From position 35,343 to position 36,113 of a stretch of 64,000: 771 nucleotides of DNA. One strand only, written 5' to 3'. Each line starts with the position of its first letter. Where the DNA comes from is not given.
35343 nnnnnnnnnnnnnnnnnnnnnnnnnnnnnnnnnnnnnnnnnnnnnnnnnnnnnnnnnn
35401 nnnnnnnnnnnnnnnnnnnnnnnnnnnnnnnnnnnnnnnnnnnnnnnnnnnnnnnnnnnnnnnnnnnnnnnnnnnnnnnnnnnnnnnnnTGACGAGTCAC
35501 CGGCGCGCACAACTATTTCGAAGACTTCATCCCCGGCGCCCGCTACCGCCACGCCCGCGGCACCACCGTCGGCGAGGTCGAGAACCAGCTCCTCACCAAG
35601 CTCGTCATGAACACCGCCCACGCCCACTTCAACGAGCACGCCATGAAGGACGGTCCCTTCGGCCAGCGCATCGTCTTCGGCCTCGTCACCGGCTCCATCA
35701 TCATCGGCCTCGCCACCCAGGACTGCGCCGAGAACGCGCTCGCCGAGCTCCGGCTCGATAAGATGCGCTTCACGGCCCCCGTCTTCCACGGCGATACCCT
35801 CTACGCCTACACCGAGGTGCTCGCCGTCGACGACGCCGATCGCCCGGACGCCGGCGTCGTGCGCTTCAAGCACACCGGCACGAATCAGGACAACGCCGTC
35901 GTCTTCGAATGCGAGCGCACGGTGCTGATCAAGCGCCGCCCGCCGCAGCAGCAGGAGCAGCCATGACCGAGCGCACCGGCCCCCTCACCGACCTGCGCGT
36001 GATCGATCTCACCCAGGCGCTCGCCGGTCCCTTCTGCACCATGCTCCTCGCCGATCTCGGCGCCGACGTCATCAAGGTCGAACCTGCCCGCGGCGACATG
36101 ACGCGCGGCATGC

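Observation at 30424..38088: Divergent cluster resembling the itaconate / C5-dicarboxylate degradation locus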

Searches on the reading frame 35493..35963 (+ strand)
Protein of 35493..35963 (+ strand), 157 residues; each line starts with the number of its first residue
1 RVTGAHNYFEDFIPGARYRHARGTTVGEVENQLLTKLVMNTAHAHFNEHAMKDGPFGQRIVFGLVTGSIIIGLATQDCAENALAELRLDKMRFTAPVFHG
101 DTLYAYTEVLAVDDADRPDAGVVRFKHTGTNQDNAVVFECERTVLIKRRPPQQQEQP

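Call 5: search_protein_families(library=pfam, proteins=[window:35493-35963:+], max_evalue=0.01)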
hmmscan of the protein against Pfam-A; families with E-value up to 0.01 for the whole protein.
window:35493-35963:+ (157 aa): 3 families
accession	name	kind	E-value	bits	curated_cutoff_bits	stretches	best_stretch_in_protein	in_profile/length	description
PF19315.5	MC_hydratase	-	1.8e-25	90.3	26.5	1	17-148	223-353/353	Mesaconyl-CoA hydratase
PF01575.25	MaoC_dehydratas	-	1e-16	61.1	27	1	14-128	6-120/123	MaoC like domain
PF13452.11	FAS1_DH_region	-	0.0049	17.5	22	1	90-139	81-131/132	FAS1-like, dehydratase domain region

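Call 22: search_protein_families(library=ncbifam, proteins=[window:35493-35963:+], max_evalue=0.001)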
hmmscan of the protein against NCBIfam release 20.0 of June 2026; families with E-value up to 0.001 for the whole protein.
window:35493-35963:+ (157 aa): 5 families
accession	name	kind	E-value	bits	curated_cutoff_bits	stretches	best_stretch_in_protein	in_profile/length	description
NF038241.1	RipB_Ich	equivalog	1.1e-26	93.8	340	1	7-150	22-166/175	(R)-specific enoyl-CoA hydratase RipB/Ich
NF041625.1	methfumCoahyd_Halo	equivalog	8e-26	91.1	560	1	17-147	229-358/358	2-methylfumaryl-CoA hydratase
TIGR02278.1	PaaN-DH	equivalog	2e-10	39.6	562.8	1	7-139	523-655/664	phenylacetic acid degradation bifunctional protein PaaZ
NF006045.0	PRK08190.1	subfamily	0.00022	20.2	282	1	9-146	11-141/467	bifunctional enoyl-CoA hydratase/phosphate acetyltransferase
NF010244.0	PRK13691.1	exception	0.00078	19.4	221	0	88-145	87-143/166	(3R)-hydroxyacyl-ACP dehydratase subunit HadC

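Call 26: search_solved_structures(query=window:35493-35963:+, max_evalue=0.00001)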
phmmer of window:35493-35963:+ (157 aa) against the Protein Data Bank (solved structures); distinct sequences matched with E-value up to 0.00001: 4.
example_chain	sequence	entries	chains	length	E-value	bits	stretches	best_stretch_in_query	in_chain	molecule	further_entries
4e3e_A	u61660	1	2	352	3.2e-33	118.1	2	4-131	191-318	MaoC domain protein dehydratase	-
8hgn_A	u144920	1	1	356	1e-32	116.4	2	3-131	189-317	Beta-methylmalyl-CoA dehydratase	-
4ffu_A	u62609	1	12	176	1.5e-09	41.2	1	8-151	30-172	oxidase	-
1q6w_A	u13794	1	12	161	1.7e-07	34.5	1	8-151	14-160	monoamine oxidase regulatory protein, putative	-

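Call 56: search_solved_structures(query=window:35493-35963:+, max_evalue=1e-20, show_alignments=2)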
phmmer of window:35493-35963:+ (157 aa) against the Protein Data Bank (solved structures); distinct sequences matched with E-value up to 1e-20: 2.
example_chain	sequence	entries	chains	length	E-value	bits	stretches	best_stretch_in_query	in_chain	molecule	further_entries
4e3e_A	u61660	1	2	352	3.2e-33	118.1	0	4-131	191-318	MaoC domain protein dehydratase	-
8hgn_A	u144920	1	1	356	1e-32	116.4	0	3-131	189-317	Beta-methylmalyl-CoA dehydratase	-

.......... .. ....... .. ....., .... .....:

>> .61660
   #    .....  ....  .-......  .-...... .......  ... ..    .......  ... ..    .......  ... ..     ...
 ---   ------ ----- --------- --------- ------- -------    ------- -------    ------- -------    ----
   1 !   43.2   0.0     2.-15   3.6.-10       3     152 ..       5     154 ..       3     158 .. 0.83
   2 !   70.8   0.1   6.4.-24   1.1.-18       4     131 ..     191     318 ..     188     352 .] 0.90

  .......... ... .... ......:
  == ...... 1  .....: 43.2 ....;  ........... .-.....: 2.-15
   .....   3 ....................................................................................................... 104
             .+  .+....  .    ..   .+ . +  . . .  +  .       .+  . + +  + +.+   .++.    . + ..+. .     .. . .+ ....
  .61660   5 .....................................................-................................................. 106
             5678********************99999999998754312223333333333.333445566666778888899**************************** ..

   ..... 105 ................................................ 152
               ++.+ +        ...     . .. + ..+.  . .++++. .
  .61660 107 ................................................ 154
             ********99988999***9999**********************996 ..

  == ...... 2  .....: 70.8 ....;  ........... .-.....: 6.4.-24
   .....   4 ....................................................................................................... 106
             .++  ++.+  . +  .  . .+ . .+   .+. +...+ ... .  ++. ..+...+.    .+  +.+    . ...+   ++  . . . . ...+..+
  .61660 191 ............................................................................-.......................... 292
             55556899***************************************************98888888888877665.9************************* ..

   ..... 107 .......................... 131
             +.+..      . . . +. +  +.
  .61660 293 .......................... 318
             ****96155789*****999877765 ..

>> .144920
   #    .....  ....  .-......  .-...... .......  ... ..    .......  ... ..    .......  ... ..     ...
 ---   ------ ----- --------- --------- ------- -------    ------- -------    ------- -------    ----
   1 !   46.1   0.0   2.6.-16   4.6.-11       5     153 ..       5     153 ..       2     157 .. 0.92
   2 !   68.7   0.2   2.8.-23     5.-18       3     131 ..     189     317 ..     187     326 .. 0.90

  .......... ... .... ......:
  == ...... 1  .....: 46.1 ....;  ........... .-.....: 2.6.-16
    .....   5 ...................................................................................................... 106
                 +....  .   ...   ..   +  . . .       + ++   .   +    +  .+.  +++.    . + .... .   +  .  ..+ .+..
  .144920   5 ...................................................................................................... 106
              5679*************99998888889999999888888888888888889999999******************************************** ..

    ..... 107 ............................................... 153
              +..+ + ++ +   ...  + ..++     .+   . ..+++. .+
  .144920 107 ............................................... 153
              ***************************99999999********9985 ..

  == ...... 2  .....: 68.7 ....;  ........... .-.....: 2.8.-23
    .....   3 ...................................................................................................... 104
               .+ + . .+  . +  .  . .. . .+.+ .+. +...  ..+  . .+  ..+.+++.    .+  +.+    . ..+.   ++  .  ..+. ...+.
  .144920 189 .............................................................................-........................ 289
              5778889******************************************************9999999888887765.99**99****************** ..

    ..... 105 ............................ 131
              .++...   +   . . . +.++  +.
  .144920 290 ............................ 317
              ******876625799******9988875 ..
